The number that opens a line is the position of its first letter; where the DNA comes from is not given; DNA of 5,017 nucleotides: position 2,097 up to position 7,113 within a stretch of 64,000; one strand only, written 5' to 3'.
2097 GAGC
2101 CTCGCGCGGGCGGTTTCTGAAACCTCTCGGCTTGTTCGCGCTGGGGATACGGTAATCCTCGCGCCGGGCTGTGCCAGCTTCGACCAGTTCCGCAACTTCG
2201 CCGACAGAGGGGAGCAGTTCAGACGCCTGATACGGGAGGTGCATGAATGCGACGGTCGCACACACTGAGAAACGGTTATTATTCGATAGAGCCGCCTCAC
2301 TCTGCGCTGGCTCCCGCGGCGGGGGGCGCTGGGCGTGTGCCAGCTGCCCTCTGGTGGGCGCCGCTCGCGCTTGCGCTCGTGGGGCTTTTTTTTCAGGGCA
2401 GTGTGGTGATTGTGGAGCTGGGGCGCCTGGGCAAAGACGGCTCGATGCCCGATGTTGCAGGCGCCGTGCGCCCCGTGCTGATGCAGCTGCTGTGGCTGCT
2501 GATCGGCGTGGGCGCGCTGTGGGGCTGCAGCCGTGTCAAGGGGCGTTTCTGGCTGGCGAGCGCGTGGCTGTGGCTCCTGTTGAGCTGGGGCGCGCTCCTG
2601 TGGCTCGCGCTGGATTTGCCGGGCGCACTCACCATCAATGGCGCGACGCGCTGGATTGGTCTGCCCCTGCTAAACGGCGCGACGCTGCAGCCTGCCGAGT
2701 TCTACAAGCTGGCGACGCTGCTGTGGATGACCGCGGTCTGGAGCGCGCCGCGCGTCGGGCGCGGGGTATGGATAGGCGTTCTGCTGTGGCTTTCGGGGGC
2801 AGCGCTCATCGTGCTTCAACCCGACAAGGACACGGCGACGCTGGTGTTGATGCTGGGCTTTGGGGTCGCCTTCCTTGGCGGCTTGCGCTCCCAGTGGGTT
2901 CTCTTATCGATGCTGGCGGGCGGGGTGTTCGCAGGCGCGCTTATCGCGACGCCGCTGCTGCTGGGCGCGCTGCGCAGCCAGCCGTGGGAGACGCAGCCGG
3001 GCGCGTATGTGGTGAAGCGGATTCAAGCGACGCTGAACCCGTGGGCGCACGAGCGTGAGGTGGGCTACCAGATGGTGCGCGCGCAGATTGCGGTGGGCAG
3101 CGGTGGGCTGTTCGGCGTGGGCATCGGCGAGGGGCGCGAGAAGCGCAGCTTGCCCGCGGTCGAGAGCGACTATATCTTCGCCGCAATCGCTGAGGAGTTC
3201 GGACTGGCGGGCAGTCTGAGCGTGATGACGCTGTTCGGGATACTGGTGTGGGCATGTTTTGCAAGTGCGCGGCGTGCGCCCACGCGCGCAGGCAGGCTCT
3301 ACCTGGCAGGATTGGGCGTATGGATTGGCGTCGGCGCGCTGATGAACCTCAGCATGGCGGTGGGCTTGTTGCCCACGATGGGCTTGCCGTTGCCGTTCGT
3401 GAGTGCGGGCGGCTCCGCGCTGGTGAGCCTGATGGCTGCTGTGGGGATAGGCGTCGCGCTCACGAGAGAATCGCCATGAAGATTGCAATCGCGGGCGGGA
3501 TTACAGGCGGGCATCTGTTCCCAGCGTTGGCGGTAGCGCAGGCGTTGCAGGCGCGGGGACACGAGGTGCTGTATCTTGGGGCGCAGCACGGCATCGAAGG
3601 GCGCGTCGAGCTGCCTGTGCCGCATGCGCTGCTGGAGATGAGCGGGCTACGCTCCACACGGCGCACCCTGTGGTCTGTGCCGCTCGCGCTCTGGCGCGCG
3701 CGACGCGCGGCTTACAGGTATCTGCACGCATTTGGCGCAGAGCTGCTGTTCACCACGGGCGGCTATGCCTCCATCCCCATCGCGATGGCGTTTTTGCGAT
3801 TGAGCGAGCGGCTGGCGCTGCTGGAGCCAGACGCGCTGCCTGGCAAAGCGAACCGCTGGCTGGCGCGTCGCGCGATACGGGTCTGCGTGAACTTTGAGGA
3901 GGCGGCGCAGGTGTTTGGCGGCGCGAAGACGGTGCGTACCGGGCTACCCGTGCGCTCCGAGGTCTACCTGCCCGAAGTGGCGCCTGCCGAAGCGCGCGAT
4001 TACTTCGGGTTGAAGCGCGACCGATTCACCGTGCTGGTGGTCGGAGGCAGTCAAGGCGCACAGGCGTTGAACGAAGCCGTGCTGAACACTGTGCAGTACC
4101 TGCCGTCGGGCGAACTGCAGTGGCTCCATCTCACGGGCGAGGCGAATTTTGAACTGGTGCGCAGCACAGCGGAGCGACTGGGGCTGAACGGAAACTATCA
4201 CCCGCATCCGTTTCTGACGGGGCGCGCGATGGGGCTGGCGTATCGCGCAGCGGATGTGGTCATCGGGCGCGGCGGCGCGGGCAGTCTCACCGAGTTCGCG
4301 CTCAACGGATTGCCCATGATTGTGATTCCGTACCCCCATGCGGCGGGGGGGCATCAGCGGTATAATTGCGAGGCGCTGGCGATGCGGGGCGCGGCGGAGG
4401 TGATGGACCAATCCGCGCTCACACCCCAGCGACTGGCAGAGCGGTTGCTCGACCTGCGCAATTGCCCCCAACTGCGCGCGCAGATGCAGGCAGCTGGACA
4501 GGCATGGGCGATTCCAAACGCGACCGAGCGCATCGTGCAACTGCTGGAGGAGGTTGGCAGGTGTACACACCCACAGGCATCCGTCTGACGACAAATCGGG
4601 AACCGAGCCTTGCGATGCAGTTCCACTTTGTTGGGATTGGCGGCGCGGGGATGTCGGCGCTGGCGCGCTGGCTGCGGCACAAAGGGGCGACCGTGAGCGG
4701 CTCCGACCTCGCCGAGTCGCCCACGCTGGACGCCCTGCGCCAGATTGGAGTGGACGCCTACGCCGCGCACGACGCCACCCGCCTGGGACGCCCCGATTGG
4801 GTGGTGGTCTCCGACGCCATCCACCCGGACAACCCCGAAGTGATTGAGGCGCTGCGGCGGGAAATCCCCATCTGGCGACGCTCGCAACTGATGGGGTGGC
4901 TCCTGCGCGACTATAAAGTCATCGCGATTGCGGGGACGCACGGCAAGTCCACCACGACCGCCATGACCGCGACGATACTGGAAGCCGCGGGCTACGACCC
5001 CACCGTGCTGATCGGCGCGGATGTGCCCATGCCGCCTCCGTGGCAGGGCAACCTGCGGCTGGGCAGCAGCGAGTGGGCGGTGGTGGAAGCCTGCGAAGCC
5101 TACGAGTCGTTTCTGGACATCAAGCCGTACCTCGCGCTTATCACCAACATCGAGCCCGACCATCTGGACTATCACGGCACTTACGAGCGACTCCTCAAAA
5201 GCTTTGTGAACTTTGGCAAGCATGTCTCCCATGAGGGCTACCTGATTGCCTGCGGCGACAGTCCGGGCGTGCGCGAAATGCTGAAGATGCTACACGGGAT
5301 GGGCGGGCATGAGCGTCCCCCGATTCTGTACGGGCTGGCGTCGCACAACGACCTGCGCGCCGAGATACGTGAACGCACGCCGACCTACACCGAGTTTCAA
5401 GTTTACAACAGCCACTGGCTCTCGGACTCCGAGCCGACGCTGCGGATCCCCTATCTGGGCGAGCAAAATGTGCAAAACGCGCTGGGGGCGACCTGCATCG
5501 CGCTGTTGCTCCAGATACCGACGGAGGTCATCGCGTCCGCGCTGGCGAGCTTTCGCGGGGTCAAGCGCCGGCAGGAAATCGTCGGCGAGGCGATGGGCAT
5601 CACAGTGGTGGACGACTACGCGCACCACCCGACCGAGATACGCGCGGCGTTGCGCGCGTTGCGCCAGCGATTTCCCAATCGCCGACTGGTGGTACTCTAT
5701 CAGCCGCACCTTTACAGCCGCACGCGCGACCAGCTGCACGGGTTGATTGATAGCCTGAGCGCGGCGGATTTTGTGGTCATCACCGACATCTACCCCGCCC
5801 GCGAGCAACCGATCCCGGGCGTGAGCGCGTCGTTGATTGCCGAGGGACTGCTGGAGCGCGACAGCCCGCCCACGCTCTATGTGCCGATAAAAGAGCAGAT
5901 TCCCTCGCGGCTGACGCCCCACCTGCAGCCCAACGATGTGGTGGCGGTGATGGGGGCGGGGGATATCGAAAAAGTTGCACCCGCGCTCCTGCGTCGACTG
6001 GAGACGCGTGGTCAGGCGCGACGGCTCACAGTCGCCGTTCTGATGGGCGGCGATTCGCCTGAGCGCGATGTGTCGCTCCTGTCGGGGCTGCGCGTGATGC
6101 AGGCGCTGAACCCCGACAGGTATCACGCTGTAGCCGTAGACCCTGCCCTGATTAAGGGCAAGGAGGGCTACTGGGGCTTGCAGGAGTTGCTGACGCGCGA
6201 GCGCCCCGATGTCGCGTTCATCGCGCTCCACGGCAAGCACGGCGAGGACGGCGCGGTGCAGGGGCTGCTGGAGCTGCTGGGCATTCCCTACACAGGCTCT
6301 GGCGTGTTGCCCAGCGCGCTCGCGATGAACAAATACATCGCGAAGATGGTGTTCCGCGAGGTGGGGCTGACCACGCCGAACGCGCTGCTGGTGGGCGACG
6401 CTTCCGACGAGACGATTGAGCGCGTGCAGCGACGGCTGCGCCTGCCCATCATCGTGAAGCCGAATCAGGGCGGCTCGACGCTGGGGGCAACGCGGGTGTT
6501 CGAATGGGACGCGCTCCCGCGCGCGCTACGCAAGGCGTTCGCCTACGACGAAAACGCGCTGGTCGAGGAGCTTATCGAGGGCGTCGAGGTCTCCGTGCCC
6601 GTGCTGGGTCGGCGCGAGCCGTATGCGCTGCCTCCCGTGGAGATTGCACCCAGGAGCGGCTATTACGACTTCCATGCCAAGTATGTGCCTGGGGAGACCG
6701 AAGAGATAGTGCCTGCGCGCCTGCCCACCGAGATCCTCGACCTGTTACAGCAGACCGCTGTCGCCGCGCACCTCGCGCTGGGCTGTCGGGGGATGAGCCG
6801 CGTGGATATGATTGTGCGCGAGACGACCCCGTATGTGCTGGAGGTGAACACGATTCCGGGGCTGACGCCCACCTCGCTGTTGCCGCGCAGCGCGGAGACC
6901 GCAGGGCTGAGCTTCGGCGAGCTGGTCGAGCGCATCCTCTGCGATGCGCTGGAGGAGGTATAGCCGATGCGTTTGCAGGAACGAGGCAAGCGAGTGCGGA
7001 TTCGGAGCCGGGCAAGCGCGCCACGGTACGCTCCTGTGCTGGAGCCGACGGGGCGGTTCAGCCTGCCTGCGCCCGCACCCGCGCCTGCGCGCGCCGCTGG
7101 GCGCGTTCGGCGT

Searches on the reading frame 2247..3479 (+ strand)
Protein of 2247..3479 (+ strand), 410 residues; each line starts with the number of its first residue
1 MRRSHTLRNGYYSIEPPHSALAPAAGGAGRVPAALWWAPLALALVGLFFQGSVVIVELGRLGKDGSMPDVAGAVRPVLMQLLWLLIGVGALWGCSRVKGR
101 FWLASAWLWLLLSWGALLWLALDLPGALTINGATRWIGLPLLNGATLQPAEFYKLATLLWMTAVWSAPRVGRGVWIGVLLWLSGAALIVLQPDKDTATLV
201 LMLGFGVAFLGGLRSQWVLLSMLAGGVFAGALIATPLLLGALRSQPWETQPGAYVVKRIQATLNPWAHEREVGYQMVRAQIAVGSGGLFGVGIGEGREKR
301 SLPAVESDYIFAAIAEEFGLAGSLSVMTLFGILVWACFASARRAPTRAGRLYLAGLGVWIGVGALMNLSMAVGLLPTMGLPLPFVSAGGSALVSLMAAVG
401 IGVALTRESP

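Call 46: search_protein_families(library=pfam, proteins=[window:2247-3479:+], max_evalue=0.0001)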
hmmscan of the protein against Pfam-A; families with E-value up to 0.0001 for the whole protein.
window:2247-3479:+ (410 aa): 1 family
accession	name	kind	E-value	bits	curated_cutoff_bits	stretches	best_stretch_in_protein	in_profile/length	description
PF01098.24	FTSW_RODA_SPOVE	-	5.8e-63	213.5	26.4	1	76-407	37-352/356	Cell cycle protein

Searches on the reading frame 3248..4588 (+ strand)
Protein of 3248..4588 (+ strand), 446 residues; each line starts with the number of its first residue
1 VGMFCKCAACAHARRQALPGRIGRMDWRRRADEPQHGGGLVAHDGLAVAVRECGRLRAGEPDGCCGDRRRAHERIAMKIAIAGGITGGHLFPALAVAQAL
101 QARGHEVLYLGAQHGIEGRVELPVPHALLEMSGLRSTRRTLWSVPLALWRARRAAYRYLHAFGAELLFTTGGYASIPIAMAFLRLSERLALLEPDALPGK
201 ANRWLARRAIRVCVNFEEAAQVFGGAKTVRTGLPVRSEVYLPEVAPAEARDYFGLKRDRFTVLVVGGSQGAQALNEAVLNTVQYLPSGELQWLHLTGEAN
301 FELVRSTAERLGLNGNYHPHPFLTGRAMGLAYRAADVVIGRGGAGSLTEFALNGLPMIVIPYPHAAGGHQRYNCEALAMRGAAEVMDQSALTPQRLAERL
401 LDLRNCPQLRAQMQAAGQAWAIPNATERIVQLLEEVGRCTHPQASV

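Call 46: search_protein_families(library=pfam, proteins=[window:3248-4588:+], max_evalue=0.0001)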
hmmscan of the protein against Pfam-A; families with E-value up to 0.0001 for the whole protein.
window:3248-4588:+ (446 aa): 2 families
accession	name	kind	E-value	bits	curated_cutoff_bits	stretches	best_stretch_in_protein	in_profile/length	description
PF04101.22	Glyco_tran_28_C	-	9.3e-37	127.1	22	1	261-418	1-155/166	Glycosyltransferase family 28 C-terminal domain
PF03033.26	Glyco_transf_28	-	1.2e-22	80.9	26.2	1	79-212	1-137/139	Glycosyltransferase family 28 N-terminal domain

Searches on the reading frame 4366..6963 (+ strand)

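Call 46: search_protein_families(library=pfam, proteins=[window:4366-6963:+], max_evalue=0.0001)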
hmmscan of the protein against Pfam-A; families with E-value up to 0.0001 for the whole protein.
window:4366-6963:+ (865 aa): 6 families
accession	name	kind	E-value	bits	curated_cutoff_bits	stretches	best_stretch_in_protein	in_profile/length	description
PF07478.18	Dala_Dala_lig_C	-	4e-49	167.3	24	1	680-858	24-203/204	D-ala D-ala ligase C-terminus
PF08245.18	Mur_ligase_M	-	2.7e-24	86.7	24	1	188-379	1-200/200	Mur ligase middle domain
PF01225.30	Mur_ligase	-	7.7e-24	84.3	21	1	86-183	2-94/95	Mur ligase family, catalytic domain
PF01820.27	Dala_Dala_lig_N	-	1.8e-22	80.6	34.6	2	611-645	87-121/121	D-ala D-ala ligase N-terminus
PF02875.26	Mur_ligase_C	-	1.9e-22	80.9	28.4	1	401-532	1-127/127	Mur ligase, glutamate ligase domain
PF02655.19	ATP-grasp_3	-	7e-10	39.7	23.2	1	654-829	2-155/160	ATP-grasp domain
